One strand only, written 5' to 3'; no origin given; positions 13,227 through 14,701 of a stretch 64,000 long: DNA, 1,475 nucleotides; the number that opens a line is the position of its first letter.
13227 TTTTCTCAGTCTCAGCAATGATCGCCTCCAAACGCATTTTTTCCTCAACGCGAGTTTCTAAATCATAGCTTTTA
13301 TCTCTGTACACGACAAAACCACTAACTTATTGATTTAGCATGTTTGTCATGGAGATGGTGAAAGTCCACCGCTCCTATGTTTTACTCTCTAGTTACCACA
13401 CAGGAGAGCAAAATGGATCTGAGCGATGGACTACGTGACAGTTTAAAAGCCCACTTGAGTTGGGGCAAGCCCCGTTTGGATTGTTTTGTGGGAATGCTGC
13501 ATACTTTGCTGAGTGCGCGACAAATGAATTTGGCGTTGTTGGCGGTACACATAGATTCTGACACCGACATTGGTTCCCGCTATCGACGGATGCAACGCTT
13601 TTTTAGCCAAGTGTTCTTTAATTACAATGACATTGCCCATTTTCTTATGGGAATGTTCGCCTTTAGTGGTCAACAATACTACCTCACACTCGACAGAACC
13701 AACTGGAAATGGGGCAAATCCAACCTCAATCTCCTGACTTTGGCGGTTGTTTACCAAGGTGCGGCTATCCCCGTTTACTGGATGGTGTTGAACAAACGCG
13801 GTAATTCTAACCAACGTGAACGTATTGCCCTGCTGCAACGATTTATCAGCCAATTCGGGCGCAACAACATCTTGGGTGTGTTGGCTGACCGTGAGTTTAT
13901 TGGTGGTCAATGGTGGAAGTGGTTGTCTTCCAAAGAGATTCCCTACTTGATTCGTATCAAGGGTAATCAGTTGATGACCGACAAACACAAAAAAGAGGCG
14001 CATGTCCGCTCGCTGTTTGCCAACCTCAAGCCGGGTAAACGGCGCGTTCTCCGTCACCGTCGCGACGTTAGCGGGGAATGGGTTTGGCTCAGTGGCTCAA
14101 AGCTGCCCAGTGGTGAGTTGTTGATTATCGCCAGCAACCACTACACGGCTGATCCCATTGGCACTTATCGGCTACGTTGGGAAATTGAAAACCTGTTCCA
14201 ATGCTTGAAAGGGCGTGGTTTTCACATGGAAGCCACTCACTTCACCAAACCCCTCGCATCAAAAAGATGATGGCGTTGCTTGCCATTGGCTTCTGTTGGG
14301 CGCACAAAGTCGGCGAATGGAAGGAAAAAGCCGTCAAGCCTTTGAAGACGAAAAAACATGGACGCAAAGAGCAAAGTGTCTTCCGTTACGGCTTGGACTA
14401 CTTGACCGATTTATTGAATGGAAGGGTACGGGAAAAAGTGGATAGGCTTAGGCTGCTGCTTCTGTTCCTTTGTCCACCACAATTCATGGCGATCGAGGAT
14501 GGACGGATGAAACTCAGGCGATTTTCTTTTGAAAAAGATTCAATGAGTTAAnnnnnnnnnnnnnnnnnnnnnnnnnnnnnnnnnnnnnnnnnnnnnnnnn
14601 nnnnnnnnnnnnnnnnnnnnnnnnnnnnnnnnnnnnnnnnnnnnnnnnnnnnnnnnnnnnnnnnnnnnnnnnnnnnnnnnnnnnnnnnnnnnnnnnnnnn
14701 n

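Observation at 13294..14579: Complete IS4-family element with perfect 16-bp terminal repeats and a 7-bp target duplication, inserted in frame inside a TIR-domain gene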

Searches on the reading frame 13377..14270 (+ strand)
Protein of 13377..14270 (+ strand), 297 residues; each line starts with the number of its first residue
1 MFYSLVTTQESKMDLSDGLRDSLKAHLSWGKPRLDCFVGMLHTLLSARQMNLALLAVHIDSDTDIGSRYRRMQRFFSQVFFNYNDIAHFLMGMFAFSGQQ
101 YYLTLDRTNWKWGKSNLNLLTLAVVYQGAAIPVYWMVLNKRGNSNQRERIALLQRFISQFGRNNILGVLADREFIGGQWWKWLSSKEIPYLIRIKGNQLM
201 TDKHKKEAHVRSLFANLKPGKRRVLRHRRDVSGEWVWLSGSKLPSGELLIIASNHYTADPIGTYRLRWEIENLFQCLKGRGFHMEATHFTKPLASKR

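Call 10: list_cluster_members(proteins=[window:13377-14270:+, window:13413-14270:+, window:14201-14551:+, window:14540-15202:-, P0001])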
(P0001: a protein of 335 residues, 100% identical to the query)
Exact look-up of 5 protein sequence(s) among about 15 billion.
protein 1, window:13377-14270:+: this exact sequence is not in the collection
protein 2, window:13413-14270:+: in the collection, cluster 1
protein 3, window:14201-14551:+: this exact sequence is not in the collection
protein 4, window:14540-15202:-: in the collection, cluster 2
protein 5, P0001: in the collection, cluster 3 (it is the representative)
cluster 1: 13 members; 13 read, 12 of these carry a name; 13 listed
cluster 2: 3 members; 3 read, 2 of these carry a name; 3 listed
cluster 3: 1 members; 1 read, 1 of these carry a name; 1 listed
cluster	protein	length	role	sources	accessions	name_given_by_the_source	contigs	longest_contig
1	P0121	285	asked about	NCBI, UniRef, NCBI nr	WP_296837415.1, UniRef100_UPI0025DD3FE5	IS4 family transposase [Thiofilum sp.] | IS4 family transposase n=3 Tax=Thiofilum sp. TaxID=2212733 RepID=UPI0025DD3FE5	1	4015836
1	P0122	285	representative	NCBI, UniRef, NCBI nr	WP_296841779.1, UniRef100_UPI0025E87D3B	IS4 family transposase [Thiofilum sp.] | IS4 family transposase n=1 Tax=Thiofilum sp. TaxID=2212733 RepID=UPI0025E87D3B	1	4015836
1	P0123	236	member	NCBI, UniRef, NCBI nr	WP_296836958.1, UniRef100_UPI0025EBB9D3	transposase [Thiofilum sp.] | transposase n=2 Tax=Thiofilum sp. TaxID=2212733 RepID=UPI0025EBB9D3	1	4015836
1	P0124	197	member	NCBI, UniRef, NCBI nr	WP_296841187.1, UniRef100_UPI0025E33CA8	transposase [Thiofilum sp.] | transposase n=1 Tax=Thiofilum sp. TaxID=2212733 RepID=UPI0025E33CA8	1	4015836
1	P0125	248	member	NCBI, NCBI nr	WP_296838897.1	IS4 family transposase [Thiofilum sp.]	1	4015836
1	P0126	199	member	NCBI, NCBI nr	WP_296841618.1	transposase [Thiofilum sp.]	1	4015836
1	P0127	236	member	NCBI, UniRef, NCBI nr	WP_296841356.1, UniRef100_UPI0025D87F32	transposase [Thiofilum sp.] | transposase n=1 Tax=Thiofilum sp. TaxID=2212733 RepID=UPI0025D87F32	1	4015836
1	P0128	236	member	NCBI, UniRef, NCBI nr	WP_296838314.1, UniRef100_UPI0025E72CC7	transposase [Thiofilum sp.] | transposase n=1 Tax=Thiofilum sp. TaxID=2212733 RepID=UPI0025E72CC7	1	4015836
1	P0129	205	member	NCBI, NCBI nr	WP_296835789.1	IS4 family transposase [Thiofilum sp.]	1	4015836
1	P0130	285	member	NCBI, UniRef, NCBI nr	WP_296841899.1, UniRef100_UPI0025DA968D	IS4 family transposase [Thiofilum sp.] | IS4 family transposase n=1 Tax=Thiofilum sp. TaxID=2212733 RepID=UPI0025DA968D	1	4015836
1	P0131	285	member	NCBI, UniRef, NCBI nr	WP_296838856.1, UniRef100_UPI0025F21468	IS4 family transposase [Thiofilum sp.] | IS4 family transposase n=1 Tax=Thiofilum sp. TaxID=2212733 RepID=UPI0025F21468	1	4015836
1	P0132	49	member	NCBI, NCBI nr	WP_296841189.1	hypothetical protein [Thiofilum sp.]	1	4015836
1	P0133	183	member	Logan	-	-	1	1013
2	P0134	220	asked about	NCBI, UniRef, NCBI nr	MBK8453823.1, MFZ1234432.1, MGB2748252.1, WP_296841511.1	MAG: SEFIR domain-containing protein [Thiofilum sp.] | SEFIR domain-containing protein n=1 Tax=Thiofilum sp. TaxID=2212733 RepID=UPI0025CD1F6E | SEFIR domain-containing protein [Thiofilum sp.]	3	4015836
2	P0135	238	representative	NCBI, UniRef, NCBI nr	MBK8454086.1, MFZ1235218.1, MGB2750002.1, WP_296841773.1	MAG: SEFIR domain-containing protein [Thiofilum sp.] | SEFIR domain-containing protein n=1 Tax=Thiofilum sp. TaxID=2212733 RepID=UPI0025E97588 | SEFIR domain-containing protein [Thiofilum sp.]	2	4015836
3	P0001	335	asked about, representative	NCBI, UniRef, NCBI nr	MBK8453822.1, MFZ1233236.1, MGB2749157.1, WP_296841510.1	MAG: hypothetical protein WAQ53_08190 [Thiofilum sp.] | hypothetical protein n=1 Tax=Thiofilum sp. TaxID=2212733 RepID=UPI0025F6EFF0 | hypothetical protein [Thiofilum sp.]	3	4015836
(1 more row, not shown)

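Call 12: find_encoding_contigs(protein=P0134, flank=6000, max_places=6)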
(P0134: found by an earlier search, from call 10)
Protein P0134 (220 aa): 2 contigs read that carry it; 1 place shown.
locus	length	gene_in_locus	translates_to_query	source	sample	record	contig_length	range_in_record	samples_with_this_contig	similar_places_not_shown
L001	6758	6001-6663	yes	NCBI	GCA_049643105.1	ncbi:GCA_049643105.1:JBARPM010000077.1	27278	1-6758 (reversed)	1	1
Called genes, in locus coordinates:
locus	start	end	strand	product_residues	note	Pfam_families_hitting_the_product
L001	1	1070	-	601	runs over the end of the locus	PF13519:VWA_2, PF13414:TPR_11 (faint)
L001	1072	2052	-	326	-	PF00092:VWA, PF01882:DUF58 (faint), PF06707:DUF1194 (faint), PF13519:VWA_2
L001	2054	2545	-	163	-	PF14316:DUF4381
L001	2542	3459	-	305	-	PF01882:DUF58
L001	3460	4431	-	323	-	PF20030:bpMoxR, PF07726:AAA_3, PF07728:AAA_5, PF17863:AAA_lid_2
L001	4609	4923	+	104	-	PF01722:BolA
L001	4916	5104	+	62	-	-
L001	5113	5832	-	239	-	PF27070:HTH_Rpn_C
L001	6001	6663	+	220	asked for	PF08357:SEFIR, PF13676:TIR_2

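Call 13: find_encoding_contigs(protein=P0135, flank=6000, max_places=6)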
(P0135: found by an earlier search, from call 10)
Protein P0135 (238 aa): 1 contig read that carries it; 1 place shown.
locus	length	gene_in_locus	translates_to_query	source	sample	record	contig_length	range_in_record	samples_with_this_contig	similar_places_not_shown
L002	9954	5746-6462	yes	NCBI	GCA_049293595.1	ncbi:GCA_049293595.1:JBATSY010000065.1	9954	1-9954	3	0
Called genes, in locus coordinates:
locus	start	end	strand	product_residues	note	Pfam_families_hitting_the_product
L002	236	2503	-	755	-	PF23197:IG_AIR9 (weak), PF00082:Peptidase_S8, PF01483:P_proprotein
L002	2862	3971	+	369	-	PF02885:Glycos_trans_3N, PF00591:Glycos_transf_3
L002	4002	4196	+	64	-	-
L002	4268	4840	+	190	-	PF05728:UPF0227, PF12697:Abhydrolase_6 (weak)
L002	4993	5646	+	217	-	PF13620:CarboxypepD_reg (weak), PF05036:SPOR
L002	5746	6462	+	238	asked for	PF08357:SEFIR, PF13676:TIR_2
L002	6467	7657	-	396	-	PF13173:AAA_14, PF13401:AAA_22 (faint)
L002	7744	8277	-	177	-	PF01641:SelR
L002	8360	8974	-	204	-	PF01557:FAA_hydrolase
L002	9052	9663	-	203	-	PF00160:Pro_isomerase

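Call 17: find_related_loci(query=P0121, collection=genome_contigs, flank=2500)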
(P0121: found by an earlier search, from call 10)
Query P0121 (285 aa) in genome_contigs; peptide patterns used: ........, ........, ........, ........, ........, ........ (x = any residue, [..] = any of these).
56 stretches matched a pattern; 43 encode a relative of the query (tblastn E <= 1e-3); 43 distinct loci.
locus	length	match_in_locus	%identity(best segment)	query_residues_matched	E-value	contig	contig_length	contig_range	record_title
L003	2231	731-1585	95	1-285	0e+0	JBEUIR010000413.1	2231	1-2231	MAG: Candidatus Thiothrix namsaraevi isolate LIN_1_Thio scaffold_426, whole genome shotgun sequence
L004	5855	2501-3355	88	1-285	8e-175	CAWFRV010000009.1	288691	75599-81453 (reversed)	MAG: uncultured Gammaproteobacteria bacterium isolate MFD00905.bin.3.287 genome assembly, contig: contig_21230, whole ge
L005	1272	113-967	88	1-285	0e+0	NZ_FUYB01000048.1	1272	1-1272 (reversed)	Thiothrix eikelboomii strain ATCC 49788, whole genome shotgun sequence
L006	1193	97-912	43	7-279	1e-75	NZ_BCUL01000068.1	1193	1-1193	Moraxella atlantae NBRC 14588, whole genome shotgun sequence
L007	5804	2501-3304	41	11-279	2e-69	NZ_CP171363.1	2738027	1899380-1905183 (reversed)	Faucicola mancuniensis strain GVCNT2 chromosome, complete genome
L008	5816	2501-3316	41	7-279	7e-69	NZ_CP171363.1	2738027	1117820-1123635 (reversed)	Faucicola mancuniensis strain GVCNT2 chromosome, complete genome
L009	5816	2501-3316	41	7-279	7e-69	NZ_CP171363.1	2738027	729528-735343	Faucicola mancuniensis strain GVCNT2 chromosome, complete genome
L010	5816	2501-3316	41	7-279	7e-69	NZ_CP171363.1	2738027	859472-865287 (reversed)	Faucicola mancuniensis strain GVCNT2 chromosome, complete genome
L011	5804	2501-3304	41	11-279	6e-69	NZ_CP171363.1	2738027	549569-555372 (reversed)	Faucicola mancuniensis strain GVCNT2 chromosome, complete genome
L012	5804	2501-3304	41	11-279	7e-69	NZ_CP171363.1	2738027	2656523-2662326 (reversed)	Faucicola mancuniensis strain GVCNT2 chromosome, complete genome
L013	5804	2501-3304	41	11-279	7e-69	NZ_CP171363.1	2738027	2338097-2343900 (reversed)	Faucicola mancuniensis strain GVCNT2 chromosome, complete genome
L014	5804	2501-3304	41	11-279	6e-69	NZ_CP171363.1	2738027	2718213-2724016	Faucicola mancuniensis strain GVCNT2 chromosome, complete genome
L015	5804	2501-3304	41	11-279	6e-69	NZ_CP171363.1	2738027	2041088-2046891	Faucicola mancuniensis strain GVCNT2 chromosome, complete genome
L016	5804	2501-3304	41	11-279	6e-69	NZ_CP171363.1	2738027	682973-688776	Faucicola mancuniensis strain GVCNT2 chromosome, complete genome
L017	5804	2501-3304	41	11-279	6e-69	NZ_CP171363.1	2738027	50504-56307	Faucicola mancuniensis strain GVCNT2 chromosome, complete genome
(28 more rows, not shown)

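Call 20: find_encoding_contigs(protein=P0121, flank=2500, max_places=10)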
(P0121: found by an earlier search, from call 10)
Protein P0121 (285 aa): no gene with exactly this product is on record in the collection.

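Call 21: find_encoding_contigs(protein=P0122, flank=2500, max_places=10)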
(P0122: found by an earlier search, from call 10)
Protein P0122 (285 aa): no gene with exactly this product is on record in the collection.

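Call 30: search_protein_families(library=padloc, proteins=[P0135, L002:6467-7657:-], max_evalue=0.01)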
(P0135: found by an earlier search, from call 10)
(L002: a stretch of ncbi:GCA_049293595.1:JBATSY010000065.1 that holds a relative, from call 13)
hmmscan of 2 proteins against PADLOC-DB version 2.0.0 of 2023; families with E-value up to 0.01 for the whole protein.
P0135 (238 aa): 2 families
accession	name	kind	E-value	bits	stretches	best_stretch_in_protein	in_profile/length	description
PDLC03957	bSEFIR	-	3.5e-47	160.1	1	1-192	35-212/412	-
PDLC02012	SAVED5--SAVED_TIR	-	0.0098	13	0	6-40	15-46/404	-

L002:6467-7657:- (396 aa): 9 families
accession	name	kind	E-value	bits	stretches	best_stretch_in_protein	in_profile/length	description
PDLC04787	PDC-S01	-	1.3e-25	88.2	1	27-289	22-276/412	-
PDLC04789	PDC-S01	-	6.5e-24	82.7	1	31-289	15-247/375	-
PDLC04790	PDC-S01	-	4.6e-18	63.1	1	34-289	28-271/422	-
PDLC04791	PDC-S01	-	5.4e-10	36.5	1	33-136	18-131/395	-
PDLC04786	PDC-S01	-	6.3e-07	26.5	1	38-202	25-197/439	-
PDLC04792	PDC-S01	-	2.4e-06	24.4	1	37-243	23-235/452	-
PDLC04140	mad8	-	7.6e-06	23.7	1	28-129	19-131/314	mads_8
PDLC04788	PDC-S01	-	0.0019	15.2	1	38-202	24-190/448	-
PDLC02372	Nhi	-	0.0019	14.9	1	11-103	180-276/470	-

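Call 31: search_protein_families(library=pfam, proteins=[L002:6467-7657:-, P0135], max_evalue=0.01)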
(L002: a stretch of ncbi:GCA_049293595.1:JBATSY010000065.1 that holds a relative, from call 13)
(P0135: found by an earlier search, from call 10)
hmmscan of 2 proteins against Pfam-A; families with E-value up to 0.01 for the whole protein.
L002:6467-7657:- (396 aa): 5 families
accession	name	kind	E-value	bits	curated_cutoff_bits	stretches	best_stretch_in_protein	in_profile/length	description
PF13173.12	AAA_14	-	2.4e-25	89.5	27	1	34-155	3-129/129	AAA domain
PF13401.12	AAA_22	-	6.9e-07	30.1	27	0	34-81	6-53/130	AAA domain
PF25199.1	nSTAND_NTPase5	-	0.0011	19.2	34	1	34-109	42-116/145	Novel STAND NTPase 5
PF01443.25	Viral_helicase1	-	0.0024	18.2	21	1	38-107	3-77/228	Viral superfamily 1 RNA helicase core domain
PF00004.35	AAA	-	0.0026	18.7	21.2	1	40-103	5-70/131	ATPase family associated with various cellular activities (AAA)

P0135 (238 aa): 2 families
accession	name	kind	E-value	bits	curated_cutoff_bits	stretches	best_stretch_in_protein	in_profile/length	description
PF08357.16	SEFIR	-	2.5e-18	67.2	23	1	5-144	1-150/150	SEFIR domain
PF13676.11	TIR_2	-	2e-14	54.6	28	1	7-118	1-95/122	TIR domain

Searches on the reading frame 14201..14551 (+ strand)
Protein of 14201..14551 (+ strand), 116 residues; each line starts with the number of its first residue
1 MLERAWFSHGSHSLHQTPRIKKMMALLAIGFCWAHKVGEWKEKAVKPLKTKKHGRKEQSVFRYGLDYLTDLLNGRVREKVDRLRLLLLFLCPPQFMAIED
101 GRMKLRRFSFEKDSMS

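Call 30: search_protein_families(library=padloc, proteins=[P0135, L002:6467-7657:-], max_evalue=0.01)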
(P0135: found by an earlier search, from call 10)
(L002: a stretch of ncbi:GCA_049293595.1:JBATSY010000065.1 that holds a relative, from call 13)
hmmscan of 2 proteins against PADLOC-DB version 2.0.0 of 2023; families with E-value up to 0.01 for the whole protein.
P0135 (238 aa): 2 families
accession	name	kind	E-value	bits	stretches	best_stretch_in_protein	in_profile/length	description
PDLC03957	bSEFIR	-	3.5e-47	160.1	1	1-192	35-212/412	-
PDLC02012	SAVED5--SAVED_TIR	-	0.0098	13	0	6-40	15-46/404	-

L002:6467-7657:- (396 aa): 9 families
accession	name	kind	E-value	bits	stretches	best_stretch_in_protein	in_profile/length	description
PDLC04787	PDC-S01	-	1.3e-25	88.2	1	27-289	22-276/412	-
PDLC04789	PDC-S01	-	6.5e-24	82.7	1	31-289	15-247/375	-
PDLC04790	PDC-S01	-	4.6e-18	63.1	1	34-289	28-271/422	-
PDLC04791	PDC-S01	-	5.4e-10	36.5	1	33-136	18-131/395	-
PDLC04786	PDC-S01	-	6.3e-07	26.5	1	38-202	25-197/439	-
PDLC04792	PDC-S01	-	2.4e-06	24.4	1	37-243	23-235/452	-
PDLC04140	mad8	-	7.6e-06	23.7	1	28-129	19-131/314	mads_8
PDLC04788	PDC-S01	-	0.0019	15.2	1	38-202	24-190/448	-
PDLC02372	Nhi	-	0.0019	14.9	1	11-103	180-276/470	-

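Call 31: search_protein_families(library=pfam, proteins=[L002:6467-7657:-, P0135], max_evalue=0.01)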
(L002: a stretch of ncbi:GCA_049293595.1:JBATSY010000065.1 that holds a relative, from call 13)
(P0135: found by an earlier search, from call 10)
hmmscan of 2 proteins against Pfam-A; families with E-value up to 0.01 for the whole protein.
L002:6467-7657:- (396 aa): 5 families
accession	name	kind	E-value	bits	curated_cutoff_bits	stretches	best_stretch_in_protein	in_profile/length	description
PF13173.12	AAA_14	-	2.4e-25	89.5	27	1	34-155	3-129/129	AAA domain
PF13401.12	AAA_22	-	6.9e-07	30.1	27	0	34-81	6-53/130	AAA domain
PF25199.1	nSTAND_NTPase5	-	0.0011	19.2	34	1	34-109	42-116/145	Novel STAND NTPase 5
PF01443.25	Viral_helicase1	-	0.0024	18.2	21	1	38-107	3-77/228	Viral superfamily 1 RNA helicase core domain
PF00004.35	AAA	-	0.0026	18.7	21.2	1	40-103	5-70/131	ATPase family associated with various cellular activities (AAA)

P0135 (238 aa): 2 families
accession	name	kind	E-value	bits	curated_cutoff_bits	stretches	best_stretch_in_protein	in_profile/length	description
PF08357.16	SEFIR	-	2.5e-18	67.2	23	1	5-144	1-150/150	SEFIR domain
PF13676.11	TIR_2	-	2e-14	54.6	28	1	7-118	1-95/122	TIR domain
